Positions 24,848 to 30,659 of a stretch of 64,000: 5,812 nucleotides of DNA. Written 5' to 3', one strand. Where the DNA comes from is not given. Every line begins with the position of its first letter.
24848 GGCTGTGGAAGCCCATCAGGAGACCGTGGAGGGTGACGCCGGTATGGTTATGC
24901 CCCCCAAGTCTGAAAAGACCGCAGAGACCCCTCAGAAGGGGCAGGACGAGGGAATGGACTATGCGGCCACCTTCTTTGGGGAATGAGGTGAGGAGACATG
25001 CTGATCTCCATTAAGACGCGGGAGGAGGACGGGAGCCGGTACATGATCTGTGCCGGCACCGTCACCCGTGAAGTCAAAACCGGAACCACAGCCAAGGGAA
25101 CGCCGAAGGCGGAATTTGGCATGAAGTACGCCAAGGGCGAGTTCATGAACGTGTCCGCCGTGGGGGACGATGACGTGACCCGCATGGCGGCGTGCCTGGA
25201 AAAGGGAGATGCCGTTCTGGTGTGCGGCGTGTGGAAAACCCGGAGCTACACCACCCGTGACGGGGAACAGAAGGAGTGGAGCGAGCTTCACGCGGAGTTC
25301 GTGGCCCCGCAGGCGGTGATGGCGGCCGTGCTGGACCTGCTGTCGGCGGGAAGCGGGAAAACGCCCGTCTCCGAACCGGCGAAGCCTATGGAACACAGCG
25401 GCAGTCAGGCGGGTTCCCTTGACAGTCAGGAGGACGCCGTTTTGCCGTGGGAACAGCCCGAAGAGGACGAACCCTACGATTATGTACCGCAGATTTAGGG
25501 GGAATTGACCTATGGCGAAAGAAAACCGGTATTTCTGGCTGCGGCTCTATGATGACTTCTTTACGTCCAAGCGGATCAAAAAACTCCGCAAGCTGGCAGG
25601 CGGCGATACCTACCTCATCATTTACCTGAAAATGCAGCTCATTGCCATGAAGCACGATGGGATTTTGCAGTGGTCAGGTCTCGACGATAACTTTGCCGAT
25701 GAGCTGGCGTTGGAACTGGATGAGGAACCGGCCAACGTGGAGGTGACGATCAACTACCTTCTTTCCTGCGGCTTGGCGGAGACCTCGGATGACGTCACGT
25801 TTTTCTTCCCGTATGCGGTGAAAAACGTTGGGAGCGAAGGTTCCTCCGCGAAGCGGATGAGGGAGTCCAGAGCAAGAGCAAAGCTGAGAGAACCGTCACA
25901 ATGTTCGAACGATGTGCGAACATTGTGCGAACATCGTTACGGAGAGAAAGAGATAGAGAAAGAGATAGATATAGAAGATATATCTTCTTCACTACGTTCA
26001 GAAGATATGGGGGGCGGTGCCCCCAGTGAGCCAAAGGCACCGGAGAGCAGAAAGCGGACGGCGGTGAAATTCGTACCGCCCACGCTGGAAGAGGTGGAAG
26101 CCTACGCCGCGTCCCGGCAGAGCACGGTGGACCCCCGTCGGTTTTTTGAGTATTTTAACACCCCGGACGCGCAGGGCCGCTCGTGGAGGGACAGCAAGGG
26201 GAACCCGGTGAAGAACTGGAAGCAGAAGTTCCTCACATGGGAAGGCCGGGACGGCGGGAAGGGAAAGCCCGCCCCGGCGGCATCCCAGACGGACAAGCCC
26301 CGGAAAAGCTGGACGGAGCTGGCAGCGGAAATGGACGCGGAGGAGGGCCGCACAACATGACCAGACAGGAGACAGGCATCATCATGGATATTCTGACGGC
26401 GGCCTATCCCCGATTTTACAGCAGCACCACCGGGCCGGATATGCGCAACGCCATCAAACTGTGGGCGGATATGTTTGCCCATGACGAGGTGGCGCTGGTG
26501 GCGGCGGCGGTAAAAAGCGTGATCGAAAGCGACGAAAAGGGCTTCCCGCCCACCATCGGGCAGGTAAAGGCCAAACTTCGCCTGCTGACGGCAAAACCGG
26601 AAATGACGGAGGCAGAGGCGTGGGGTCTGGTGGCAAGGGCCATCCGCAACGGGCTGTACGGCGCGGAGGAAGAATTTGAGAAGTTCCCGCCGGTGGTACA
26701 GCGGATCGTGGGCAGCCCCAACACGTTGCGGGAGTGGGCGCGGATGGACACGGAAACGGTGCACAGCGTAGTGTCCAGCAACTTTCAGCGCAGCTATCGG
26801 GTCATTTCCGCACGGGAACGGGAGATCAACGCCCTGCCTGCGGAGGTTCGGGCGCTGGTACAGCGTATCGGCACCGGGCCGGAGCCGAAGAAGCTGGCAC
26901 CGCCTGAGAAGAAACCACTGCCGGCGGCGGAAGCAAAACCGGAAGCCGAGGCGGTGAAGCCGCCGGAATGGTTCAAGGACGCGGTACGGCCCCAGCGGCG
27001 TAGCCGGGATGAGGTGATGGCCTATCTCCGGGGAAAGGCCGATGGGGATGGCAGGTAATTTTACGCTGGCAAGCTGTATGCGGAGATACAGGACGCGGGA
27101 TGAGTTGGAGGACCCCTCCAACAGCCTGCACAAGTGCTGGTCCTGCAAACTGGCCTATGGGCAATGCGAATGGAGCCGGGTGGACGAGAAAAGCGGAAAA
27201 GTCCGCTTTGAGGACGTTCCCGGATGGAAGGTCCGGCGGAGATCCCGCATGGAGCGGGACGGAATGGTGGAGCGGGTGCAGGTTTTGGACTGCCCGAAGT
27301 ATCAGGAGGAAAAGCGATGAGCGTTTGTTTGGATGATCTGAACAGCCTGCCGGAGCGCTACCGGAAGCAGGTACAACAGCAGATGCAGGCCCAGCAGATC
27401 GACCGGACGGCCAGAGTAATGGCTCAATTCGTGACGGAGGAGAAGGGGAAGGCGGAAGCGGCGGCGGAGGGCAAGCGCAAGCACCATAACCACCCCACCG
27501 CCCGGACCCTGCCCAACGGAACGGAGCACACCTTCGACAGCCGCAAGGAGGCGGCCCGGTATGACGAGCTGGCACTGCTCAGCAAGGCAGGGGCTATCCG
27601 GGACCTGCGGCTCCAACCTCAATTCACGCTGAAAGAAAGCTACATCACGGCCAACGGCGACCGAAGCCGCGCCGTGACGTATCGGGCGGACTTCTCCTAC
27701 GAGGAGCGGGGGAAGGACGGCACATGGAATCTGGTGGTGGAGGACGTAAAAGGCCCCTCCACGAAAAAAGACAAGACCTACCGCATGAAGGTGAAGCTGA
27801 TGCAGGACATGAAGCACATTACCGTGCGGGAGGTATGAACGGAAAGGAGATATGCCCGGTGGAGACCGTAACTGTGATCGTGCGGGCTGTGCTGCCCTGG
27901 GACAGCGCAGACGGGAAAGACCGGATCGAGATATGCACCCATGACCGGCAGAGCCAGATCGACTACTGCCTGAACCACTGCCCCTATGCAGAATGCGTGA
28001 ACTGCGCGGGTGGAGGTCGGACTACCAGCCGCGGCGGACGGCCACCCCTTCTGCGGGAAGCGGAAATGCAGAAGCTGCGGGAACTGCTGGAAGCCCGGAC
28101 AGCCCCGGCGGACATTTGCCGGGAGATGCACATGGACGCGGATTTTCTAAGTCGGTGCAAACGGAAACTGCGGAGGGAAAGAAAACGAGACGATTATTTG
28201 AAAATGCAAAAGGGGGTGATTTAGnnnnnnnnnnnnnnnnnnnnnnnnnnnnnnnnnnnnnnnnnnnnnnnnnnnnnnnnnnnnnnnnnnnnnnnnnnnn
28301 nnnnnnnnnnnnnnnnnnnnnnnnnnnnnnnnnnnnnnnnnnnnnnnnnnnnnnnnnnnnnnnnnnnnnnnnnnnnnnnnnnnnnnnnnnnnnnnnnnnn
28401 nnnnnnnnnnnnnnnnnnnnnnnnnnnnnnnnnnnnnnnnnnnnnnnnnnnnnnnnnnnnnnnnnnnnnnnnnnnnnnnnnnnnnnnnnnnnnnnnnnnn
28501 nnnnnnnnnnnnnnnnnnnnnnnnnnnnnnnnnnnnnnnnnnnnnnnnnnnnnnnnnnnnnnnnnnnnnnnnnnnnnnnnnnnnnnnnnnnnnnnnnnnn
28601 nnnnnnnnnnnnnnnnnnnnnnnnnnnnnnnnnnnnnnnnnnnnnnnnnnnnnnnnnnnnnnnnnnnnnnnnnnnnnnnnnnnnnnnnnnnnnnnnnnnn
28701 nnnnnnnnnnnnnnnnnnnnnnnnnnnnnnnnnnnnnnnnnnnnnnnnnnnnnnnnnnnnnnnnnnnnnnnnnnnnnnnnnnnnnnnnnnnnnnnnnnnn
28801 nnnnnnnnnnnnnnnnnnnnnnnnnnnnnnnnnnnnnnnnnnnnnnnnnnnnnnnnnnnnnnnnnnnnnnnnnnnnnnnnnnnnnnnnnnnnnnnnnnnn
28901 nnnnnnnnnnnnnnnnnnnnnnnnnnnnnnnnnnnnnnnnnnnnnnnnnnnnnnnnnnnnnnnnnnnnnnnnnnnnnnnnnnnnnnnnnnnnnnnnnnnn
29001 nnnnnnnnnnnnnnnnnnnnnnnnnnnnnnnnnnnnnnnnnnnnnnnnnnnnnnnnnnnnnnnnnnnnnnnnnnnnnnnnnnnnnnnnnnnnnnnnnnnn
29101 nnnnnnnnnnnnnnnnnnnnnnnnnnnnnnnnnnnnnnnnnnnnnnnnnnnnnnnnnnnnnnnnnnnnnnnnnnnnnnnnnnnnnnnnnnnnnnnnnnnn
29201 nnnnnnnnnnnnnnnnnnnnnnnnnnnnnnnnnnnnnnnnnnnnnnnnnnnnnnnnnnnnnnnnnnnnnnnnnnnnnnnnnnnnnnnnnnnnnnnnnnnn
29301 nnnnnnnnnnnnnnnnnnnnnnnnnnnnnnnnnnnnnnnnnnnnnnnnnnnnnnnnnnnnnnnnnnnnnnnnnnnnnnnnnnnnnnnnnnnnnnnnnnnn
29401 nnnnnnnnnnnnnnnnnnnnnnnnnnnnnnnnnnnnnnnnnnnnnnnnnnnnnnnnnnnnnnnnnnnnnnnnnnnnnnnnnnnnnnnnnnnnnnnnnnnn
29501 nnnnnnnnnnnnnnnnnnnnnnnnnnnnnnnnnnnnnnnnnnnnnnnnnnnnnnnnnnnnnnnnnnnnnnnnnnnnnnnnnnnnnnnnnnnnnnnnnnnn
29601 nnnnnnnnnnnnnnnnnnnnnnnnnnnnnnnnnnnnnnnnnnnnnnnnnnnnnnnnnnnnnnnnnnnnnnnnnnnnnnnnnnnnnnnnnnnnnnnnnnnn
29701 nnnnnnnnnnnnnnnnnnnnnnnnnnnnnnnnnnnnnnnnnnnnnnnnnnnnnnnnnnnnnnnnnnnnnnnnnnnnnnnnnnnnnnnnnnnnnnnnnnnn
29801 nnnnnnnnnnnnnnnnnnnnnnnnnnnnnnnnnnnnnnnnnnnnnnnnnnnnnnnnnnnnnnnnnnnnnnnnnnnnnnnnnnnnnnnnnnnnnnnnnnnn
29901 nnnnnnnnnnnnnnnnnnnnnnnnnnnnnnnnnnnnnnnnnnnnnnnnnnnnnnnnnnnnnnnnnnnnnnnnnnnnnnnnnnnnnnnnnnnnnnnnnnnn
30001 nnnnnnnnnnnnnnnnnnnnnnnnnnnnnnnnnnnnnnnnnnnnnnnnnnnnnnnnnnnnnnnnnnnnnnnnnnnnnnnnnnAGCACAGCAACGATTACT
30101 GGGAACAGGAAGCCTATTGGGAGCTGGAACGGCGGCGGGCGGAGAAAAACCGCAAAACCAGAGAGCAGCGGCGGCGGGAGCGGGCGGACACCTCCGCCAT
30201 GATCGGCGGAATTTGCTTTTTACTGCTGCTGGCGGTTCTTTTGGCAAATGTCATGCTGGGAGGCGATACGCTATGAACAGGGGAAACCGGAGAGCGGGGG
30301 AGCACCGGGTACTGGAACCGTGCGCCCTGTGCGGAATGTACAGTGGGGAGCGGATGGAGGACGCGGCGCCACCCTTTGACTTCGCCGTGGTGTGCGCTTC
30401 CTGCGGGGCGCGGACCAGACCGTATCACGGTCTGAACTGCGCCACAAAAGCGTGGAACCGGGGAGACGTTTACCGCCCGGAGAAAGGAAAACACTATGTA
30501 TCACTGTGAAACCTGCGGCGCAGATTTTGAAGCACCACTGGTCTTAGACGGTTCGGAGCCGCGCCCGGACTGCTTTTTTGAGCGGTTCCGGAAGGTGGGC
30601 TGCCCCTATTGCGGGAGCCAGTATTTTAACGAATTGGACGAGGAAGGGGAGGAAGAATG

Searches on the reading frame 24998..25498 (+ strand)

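Call 33: search_protein_families(library=pfam, proteins=[window:24998-25498:+], max_evalue=0.01)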
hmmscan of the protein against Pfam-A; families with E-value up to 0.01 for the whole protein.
window:24998-25498:+ (166 aa): 1 family
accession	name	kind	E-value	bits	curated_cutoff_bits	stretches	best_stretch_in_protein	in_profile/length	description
PF00436.31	SSB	-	8.9e-07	29.4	26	1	17-102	5-101/104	Single-strand binding protein family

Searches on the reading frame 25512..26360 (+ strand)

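Call 33: search_protein_families(library=pfam, proteins=[window:25512-26360:+], max_evalue=0.01)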
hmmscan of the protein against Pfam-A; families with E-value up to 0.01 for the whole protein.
window:25512-26360:+ (282 aa): 1 family
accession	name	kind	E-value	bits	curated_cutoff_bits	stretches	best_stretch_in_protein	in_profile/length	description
PF09681.16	Phage_rep_org_N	-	2e-18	67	23.3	1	9-127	1-121/121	N-terminal phage replisome organiser (Phage_rep_org_N)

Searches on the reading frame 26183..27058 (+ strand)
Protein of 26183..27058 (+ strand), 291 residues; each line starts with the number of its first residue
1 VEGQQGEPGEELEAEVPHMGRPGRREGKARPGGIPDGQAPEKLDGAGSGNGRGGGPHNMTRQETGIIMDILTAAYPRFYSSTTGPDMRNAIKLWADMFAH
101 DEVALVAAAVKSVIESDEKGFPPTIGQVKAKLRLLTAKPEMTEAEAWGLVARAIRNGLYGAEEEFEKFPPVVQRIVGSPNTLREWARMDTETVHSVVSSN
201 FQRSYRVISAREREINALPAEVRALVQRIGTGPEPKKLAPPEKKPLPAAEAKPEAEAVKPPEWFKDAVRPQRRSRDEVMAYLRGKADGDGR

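Call 33: search_protein_families(library=pfam, proteins=[window:26183-27058:+], max_evalue=0.01)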
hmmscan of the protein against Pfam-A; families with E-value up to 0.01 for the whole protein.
window:26183-27058:+ (291 aa): 1 family
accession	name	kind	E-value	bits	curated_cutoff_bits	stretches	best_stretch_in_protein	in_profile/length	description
PF11417.13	Inhibitor_G39P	-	1.6e-15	57.9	22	1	60-128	1-68/69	Loader and inhibitor of phage G40P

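Call 34: search_protein_families(library=phrogs, proteins=[window:26183-27058:+], max_evalue=0.001)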
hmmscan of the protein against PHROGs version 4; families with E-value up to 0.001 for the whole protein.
window:26183-27058:+ (291 aa): 2 families
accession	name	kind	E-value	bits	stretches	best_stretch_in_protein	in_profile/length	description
phrog_9804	-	unknown function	1e-47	163.6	1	59-230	1-172/214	-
phrog_2289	-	DNA, RNA and nucleotide metabolism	5.1e-05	24.6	0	59-134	1-69/116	helicase loader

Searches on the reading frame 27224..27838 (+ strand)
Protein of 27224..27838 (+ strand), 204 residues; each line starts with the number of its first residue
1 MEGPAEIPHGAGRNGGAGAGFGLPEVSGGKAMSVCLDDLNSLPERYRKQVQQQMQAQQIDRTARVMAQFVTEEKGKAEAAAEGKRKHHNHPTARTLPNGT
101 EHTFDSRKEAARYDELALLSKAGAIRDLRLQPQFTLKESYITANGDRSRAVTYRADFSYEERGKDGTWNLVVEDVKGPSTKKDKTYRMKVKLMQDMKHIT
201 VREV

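Call 33: search_protein_families(library=pfam, proteins=[window:27224-27838:+], max_evalue=0.01)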
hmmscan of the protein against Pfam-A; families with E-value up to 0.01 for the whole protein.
window:27224-27838:+ (204 aa): 1 family
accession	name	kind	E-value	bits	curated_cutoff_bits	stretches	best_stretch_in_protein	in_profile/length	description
PF06356.17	DUF1064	-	3e-18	66.8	24.7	1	102-194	14-98/117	Protein of unknown function (DUF1064)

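Call 34: search_protein_families(library=phrogs, proteins=[window:27224-27838:+], max_evalue=0.001)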
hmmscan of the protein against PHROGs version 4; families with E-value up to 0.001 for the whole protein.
window:27224-27838:+ (204 aa): 2 families
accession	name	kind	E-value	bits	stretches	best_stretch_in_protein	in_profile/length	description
phrog_190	-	DNA, RNA and nucleotide metabolism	3.1e-26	93.5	1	52-204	133-281/338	Holliday junction resolvase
phrog_32087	-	unknown function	1.1e-09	39.5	1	147-204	13-67/67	-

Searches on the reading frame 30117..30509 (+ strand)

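Call 32: search_protein_families(library=pfam, proteins=[window:30117-30509:+], max_evalue=0.01)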
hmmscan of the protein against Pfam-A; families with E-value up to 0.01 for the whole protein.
window:30117-30509:+ (130 aa): 1 family
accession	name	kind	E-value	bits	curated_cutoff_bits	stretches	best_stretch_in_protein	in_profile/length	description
PF14354.12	Lar_restr_allev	-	0.0012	19.5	28.6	1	66-116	3-57/58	Restriction alleviation protein Lar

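Call 34: search_protein_families(library=phrogs, proteins=[window:30117-30509:+], max_evalue=0.001)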
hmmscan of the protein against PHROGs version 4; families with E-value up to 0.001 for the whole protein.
window:30117-30509:+ (130 aa): 1 family
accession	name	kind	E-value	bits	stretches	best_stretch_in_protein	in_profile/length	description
phrog_599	-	moron, auxiliary metabolic gene and host takeover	1.8e-06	29.3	1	25-115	25-125/262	Lar-like restriction alleviation protein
